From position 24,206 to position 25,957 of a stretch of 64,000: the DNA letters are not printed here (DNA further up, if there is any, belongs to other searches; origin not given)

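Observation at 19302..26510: Sigma-54-activated, pyrrolysine-free MttB-family methyltransferase plus corrinoid protein operon in a lysine/ornithine-flavoured neighbourhood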

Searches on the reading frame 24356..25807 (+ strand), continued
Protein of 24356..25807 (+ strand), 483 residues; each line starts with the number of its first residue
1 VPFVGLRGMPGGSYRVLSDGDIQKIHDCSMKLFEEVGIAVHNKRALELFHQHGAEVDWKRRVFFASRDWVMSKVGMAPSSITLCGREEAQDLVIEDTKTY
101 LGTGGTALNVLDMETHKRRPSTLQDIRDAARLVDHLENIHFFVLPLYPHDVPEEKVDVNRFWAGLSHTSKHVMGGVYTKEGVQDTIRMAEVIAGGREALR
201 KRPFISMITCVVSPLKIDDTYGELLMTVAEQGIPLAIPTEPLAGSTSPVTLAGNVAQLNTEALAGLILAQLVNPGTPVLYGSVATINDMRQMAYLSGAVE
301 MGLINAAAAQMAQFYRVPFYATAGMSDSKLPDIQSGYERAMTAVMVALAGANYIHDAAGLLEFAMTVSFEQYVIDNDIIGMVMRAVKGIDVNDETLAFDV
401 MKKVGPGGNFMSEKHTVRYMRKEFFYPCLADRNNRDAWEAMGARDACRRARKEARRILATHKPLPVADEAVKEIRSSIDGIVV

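Call 26: find_encoding_contigs(protein=P0006, flank=8000, max_places=2)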
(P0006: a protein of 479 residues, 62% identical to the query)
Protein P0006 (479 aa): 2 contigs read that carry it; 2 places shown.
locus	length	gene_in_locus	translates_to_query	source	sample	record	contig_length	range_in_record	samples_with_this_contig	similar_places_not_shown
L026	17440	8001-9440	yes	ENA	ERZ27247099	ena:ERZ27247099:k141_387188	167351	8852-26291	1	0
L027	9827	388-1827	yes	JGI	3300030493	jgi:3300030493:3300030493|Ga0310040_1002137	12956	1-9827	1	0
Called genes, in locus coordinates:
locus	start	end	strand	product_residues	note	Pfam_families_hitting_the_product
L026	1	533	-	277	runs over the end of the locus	PF02086:MethyltransfD12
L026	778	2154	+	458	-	PF00989:PAS, PF08448:PAS_4, PF13426:PAS_9, PF00158:Sigma54_activat, PF14532:Sigma54_activ_2, PF07728:AAA_5, PF25601:AAA_lid_14, PF18024:HTH_50, +1 more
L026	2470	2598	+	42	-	-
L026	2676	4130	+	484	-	PF00474:SSF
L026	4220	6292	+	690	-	PF05378:Hydant_A_N, PF01968:Hydantoinase_A, PF19278:Hydant_A_C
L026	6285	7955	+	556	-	PF02538:Hydantoinase_B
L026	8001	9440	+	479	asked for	PF06253:MTTB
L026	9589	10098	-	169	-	PF10135:Rod-binding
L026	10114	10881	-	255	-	PF00460:Flg_bb_rod, PF22692:LlgE_F_G_D1, PF06429:Flg_bbr_C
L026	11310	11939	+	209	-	PF09335:VTT_dom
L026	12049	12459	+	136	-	PF27162:OB_LytA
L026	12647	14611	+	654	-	PF12439:GDE_N, PF06202:GDE_C, PF22422:MGH1-like_GH (faint), PF12899:Glyco_hydro_100 (faint)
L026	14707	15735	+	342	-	PF00768:Peptidase_S11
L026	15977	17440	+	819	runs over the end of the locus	PF24157:DUF7408 (weak)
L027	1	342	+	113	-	?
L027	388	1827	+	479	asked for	PF06253:MTTB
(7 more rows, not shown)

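Call 27: search_protein_families(library=ncbifam, proteins=[window:24365-25807:+], max_evalue=0.00001)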
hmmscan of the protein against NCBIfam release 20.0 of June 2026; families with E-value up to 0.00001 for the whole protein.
window:24365-25807:+ (480 aa): 1 family
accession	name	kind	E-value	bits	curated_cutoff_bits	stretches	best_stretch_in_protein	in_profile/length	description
TIGR02369.2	trimeth_pyl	equivalog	2.6e-150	501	525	1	12-475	4-465/469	[trimethylamine--corrinoid protein] Co-methyltransferase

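Call 29: search_solved_structures(query=window:24365-25807:+, show_alignments=5, max_evalue=1e-60)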
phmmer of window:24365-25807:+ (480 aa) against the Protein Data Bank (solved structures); distinct sequences matched with E-value up to 1e-60: 4.
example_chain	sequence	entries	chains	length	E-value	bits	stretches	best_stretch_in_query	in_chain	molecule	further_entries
9yce_A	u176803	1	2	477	2.5e-94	319.7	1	10-465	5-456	Glycine betaine methyltransferase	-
2qne_A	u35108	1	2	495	2.5e-94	319.6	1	10-465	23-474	Putative methyltransferase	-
7xcl_A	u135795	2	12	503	3.7e-82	279.5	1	4-476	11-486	Trimethylamine methyltransferase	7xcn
7xcm_A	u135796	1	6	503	4.1e-82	279.4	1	4-476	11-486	Trimethylamine methyltransferase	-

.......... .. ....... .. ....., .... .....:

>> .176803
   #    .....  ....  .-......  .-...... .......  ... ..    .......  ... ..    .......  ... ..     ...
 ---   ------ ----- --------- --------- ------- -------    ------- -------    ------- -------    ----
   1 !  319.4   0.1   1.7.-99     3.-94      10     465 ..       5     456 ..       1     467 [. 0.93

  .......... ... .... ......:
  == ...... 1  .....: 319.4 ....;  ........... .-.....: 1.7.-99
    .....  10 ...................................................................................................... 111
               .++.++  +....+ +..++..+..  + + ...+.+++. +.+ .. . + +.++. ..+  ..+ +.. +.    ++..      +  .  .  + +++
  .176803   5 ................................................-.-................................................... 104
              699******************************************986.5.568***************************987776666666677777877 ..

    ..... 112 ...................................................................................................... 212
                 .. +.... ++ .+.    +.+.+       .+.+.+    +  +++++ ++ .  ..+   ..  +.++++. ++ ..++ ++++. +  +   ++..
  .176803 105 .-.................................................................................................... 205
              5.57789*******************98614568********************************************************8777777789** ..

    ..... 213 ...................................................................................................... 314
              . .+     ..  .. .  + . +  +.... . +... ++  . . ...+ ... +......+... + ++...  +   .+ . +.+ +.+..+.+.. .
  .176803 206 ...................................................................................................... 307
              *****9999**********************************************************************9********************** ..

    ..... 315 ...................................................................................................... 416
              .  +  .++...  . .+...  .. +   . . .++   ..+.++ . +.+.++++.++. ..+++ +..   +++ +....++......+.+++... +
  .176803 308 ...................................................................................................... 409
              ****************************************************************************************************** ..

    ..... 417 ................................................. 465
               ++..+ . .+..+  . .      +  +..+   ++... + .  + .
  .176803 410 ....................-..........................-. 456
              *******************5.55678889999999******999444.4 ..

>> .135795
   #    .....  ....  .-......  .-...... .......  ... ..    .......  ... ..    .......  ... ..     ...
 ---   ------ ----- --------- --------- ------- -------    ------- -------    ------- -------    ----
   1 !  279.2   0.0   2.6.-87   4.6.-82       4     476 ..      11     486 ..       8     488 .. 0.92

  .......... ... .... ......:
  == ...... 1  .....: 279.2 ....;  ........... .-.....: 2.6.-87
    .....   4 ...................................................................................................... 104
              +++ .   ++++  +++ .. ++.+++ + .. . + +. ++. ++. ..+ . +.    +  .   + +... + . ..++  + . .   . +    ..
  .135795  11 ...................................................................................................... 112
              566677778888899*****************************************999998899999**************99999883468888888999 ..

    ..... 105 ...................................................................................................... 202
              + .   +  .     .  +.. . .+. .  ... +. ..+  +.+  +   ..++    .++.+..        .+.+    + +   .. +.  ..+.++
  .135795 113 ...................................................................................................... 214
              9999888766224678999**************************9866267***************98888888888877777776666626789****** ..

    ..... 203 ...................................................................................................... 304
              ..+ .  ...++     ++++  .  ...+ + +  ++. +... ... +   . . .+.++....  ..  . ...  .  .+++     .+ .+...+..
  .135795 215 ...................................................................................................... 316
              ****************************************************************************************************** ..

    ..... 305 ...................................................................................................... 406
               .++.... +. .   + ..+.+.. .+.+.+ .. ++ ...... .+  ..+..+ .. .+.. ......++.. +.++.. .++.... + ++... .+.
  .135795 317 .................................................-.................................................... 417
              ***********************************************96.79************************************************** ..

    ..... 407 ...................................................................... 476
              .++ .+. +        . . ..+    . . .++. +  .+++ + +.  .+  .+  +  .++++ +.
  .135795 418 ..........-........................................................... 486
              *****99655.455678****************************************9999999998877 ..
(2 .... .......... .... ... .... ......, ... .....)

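Call 67: search_protein_families(library=pfam, proteins=[L010:1564-3315:-, L010:3795-5279:+, L010:6955-7986:+, L010:12612-14105:+])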
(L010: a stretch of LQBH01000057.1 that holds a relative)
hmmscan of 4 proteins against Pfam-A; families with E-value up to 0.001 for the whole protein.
L010:1564-3315:- (583 aa): 11 families
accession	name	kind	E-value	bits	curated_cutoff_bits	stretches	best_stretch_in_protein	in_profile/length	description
PF02518.31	HATPase_c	-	1.3e-27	96.9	26.4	1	472-575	2-109/111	Histidine kinase-, DNA gyrase B-, and HSP90-like ATPase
PF00512.31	HisKA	-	3.9e-16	59.3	26.9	1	366-425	3-62/66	His Kinase A (phospho-acceptor) domain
PF00989.32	PAS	-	1.4e-09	38.4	22.6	1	243-300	4-69/113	PAS fold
PF08448.16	PAS_4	-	7.8e-08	33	23.1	1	246-351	1-110/110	PAS fold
PF17203.10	sCache_3_2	-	3.3e-07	30.9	28.4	1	43-133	3-93/140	Single cache domain 3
PF13426.13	PAS_9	-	5.3e-06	27.1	27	1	252-348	3-103/103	PAS domain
PF13188.13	PAS_8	-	6.1e-06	26.4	21.8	1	243-287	4-45/65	PAS domain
PF10090.15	HPTransfase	-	0.00016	21.9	22.9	1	478-514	34-70/123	Histidine phosphotransferase C-terminal domain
PF13581.12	HATPase_c_2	-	0.00029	21.3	27.4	1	488-572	44-126/127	Histidine kinase-like ATPase domain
PF13596.12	PAS_10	-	0.0004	21.4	22.1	1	243-347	2-106/106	PAS domain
PF12860.13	PAS_7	-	0.00067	20.2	27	0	246-295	1-51/115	PAS fold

L010:3795-5279:+ (494 aa): 8 families
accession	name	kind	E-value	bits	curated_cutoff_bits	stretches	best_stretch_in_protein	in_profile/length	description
PF13365.12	Trypsin_2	-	2.1e-37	129.5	27.6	1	125-259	1-144/144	Trypsin-like peptidase domain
PF13180.12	PDZ_2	-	1.1e-25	90.1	27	2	296-384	2-78/80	PDZ domain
PF17820.7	PDZ_6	-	1.4e-25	89.2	27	2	429-483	1-54/54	PDZ domain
PF00089.32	Trypsin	-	1e-22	81.5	20.6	1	123-281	25-218/220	Trypsin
PF00595.29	PDZ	-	1.1e-20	74.2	23.2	2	398-481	6-80/81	PDZ domain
PF12812.13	PDZ_1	-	2.2e-10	40.9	28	1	296-364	10-76/78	PDZ-like domain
PF14685.13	PDZ_Tricorn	-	0.00035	21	25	0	330-380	32-83/88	Tricorn protease PDZ domain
PF10459.15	Peptidase_S46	-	0.001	18.3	22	0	236-260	626-650/698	Peptidase S46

L010:6955-7986:+ (343 aa): 1 family
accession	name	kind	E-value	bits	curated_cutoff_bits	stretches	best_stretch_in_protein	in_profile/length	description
PF02219.23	MTHFR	-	3.6e-95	319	24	1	53-333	2-284/287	Methylenetetrahydrofolate reductase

L010:12612-14105:+ (497 aa): 6 families
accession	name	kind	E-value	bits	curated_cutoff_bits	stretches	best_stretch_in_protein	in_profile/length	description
PF00733.27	Asn_synthase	-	3.7e-61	208.2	21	2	190-331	2-144/354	Asparagine synthase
PF13537.11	GATase_7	-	1.3e-18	67.6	25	1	60-145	21-121/123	Glutamine amidotransferase domain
PF13522.11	GATase_6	-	1.9e-11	44.5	27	1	36-141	15-130/130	Glutamine amidotransferase domain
PF24167.1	DUF7411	-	9.2e-05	22.5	28.7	1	209-272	4-66/194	Family of unknown function (DUF7411)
PF12481.13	DUF3700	-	0.00014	21.9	27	1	99-170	128-202/228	Aluminium induced protein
PF02540.23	NAD_synthase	-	0.00058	19.5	21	1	191-321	6-137/242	NAD synthase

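Call 74: find_encoding_contigs(protein=P0012, flank=8000, max_places=1)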
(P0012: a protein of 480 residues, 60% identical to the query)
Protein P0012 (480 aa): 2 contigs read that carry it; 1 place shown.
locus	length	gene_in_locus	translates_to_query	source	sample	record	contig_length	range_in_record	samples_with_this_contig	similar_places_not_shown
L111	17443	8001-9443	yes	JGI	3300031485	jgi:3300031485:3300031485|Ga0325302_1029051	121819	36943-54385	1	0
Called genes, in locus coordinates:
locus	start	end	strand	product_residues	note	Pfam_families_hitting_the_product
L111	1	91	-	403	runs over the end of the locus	PF00180:Iso_dh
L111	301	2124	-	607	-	PF00009:GTP_EFTU, PF22042:EF-G_D2, PF03144:GTP_EFTU_D2, PF14492:EFG_III (weak), PF00679:EFG_C, PF21018:BipA_C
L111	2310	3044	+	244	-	PF01884:PcrB, PF00977:His_biosynth (faint)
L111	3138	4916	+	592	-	PF15714:SpoVT_C (weak), PF00989:PAS, PF13188:PAS_8 (weak), PF13426:PAS_9, PF00158:Sigma54_activat, PF14532:Sigma54_activ_2, PF25601:AAA_lid_14, PF02954:HTH_8 (faint)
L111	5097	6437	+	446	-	PF03972:MmgE_PrpD_N, PF19305:MmgE_PrpD_C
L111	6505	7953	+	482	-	PF06253:MTTB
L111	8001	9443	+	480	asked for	PF06253:MTTB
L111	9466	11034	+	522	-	PF22633:F5_F8_type_C_2 (faint), PF00754:F5_F8_type_C (weak), PF00117:GATase, PF07722:Peptidase_C26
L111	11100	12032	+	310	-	PF04069:OpuAC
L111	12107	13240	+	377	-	PF00005:ABC_tran, PF00571:CBS (weak)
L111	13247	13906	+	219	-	PF00528:BPD_transp_1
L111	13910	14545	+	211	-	PF00528:BPD_transp_1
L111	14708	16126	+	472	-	PF06253:MTTB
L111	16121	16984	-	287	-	PF02588:YitT_membrane, PF10035:DUF2179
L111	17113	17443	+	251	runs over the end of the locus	-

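Call 75: find_encoding_contigs(protein=P0032, flank=8000, max_places=1)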
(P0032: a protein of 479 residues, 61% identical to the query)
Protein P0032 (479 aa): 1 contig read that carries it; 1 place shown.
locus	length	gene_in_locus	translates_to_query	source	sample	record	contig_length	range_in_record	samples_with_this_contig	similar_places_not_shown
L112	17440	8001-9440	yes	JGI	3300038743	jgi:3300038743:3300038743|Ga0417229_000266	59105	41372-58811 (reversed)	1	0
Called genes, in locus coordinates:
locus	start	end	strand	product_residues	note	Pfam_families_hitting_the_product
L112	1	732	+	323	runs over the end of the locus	PF04069:OpuAC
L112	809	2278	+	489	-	PF13522:GATase_6, PF13537:GATase_7, PF12481:DUF3700 (weak), PF00733:Asn_synthase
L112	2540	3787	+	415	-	PF05221:AdoHcyase, PF00670:AdoHcyase_NAD, PF02826:2-Hacid_dh_C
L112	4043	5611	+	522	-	PF06253:MTTB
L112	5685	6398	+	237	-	PF02607:B12-binding_2, PF02310:B12-binding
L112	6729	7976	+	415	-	PF13649:Methyltransf_25 (faint)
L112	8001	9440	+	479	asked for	PF06253:MTTB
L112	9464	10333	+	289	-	PF00809:Pterin_bind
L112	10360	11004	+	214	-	PF02607:B12-binding_2, PF02310:B12-binding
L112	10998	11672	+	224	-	PF02965:Met_synt_B12 (faint)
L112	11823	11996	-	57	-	-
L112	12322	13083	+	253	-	PF22614:Slo-like_RCK, PF02254:TrkA_N, PF03493:BK_channel_a (faint), PF06241:Castor_Poll_mid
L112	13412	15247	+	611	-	PF00654:Voltage_CLC, PF00571:CBS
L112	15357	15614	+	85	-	-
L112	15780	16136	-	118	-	-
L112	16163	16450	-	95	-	PF00872:Transposase_mut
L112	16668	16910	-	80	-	-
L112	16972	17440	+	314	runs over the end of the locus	-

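Call 76: find_encoding_contigs(protein=P0017, flank=8000, max_places=1)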
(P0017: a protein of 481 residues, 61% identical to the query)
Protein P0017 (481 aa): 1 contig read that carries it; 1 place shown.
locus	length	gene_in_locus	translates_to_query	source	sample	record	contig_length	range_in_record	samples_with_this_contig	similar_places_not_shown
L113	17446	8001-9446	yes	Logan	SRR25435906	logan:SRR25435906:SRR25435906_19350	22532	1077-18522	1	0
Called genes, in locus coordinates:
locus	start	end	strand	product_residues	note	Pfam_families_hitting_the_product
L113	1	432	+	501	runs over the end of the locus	?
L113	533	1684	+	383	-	-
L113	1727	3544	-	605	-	PF00009:GTP_EFTU, PF01926:MMR_HSR1 (faint), PF22042:EF-G_D2, PF03144:GTP_EFTU_D2, PF14492:EFG_III (weak), PF00679:EFG_C, PF21018:BipA_C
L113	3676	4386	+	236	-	PF01884:PcrB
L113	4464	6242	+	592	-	PF15714:SpoVT_C (faint), PF00989:PAS, PF00158:Sigma54_activat, PF14532:Sigma54_activ_2, PF25601:AAA_lid_14, PF02954:HTH_8 (weak)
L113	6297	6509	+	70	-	-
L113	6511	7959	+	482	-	PF06253:MTTB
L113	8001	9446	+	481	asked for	PF06253:MTTB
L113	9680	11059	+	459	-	PF03616:Glt_symporter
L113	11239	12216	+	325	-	PF06800:Sugar_transport (weak), PF00892:EamA, PF05653:Mg_trans_NIPA (weak)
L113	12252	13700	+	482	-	PF06253:MTTB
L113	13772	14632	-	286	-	PF02588:YitT_membrane, PF10035:DUF2179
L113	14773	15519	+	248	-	-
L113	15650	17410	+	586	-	PF01855:POR_N, PF12837:Fer4_6 (faint), PF02775:TPP_enzyme_C, PF00037:Fer4 (faint), PF12797:Fer4_2 (faint), PF14697:Fer4_21 (weak)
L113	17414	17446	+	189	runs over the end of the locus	PF01558:POR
